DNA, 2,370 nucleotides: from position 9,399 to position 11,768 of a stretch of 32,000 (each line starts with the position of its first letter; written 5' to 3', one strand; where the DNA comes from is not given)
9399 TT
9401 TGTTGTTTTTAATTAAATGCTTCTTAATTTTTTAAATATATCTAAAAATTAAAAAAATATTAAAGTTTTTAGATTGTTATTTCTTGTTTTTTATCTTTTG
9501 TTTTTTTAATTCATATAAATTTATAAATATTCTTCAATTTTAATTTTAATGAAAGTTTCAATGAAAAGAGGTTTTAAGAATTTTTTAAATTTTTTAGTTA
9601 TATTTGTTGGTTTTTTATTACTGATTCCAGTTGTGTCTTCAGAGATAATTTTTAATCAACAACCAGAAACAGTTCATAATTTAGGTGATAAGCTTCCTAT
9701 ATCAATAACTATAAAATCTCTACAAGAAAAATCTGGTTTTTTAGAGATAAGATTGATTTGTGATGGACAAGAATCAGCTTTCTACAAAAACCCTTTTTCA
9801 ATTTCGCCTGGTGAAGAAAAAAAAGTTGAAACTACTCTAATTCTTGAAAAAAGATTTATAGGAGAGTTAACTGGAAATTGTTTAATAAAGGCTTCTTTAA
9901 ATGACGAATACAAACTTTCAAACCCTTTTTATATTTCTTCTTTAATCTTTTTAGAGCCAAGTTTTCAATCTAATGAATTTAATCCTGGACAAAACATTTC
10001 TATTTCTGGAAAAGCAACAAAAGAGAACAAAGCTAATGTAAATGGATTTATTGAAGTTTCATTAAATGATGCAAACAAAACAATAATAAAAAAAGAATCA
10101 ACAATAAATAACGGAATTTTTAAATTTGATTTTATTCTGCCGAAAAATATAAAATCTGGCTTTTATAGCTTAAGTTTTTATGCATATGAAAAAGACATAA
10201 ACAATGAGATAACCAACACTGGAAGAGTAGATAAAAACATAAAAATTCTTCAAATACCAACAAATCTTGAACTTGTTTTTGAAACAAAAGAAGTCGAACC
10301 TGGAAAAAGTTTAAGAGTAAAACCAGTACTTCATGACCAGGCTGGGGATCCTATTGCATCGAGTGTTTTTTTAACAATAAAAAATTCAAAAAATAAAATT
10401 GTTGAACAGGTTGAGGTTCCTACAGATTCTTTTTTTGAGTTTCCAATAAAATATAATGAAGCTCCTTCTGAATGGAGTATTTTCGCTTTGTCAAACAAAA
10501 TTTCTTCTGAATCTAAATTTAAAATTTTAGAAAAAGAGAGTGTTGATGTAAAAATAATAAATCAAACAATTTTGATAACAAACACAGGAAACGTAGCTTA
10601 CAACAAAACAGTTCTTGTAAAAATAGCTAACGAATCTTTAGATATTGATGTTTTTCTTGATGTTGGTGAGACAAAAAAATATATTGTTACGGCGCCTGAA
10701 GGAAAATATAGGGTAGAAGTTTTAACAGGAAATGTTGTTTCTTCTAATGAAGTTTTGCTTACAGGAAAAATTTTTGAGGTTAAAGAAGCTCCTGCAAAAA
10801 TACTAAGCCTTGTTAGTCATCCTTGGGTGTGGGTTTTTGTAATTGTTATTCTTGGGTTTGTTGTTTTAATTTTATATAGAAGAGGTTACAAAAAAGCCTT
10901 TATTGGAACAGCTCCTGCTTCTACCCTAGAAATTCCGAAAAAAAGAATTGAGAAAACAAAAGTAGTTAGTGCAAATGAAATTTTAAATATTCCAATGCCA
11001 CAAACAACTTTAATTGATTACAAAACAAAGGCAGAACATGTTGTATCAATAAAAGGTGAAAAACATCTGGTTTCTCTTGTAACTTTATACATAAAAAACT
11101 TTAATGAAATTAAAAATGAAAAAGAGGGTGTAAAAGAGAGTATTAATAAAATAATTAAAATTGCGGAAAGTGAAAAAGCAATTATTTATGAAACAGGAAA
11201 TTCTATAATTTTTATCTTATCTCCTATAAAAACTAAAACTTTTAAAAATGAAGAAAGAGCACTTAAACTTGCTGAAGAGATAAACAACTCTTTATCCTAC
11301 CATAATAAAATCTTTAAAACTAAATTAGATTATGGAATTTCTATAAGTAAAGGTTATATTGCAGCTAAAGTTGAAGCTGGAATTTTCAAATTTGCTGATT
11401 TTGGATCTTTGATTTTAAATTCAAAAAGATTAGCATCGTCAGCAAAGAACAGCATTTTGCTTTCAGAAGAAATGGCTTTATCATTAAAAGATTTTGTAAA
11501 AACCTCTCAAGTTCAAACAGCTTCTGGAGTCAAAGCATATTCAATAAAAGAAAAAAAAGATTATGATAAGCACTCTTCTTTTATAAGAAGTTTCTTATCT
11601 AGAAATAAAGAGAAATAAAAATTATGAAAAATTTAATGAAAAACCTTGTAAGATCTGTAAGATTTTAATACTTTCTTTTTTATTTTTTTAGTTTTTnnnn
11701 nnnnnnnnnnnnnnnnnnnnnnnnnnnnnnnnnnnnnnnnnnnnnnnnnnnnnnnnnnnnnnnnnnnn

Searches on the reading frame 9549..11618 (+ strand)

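Call 51: search_protein_families(library=pfam, max_evalue=0.001, proteins=[window:9549-11618:+])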
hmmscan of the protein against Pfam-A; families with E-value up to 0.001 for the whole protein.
window:9549-11618:+ (689 aa): 1 family
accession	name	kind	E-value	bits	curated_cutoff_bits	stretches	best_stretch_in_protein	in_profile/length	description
PF01835.25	MG2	-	1.9e-07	31.8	32.8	0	144-214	11-81/96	MG2 domain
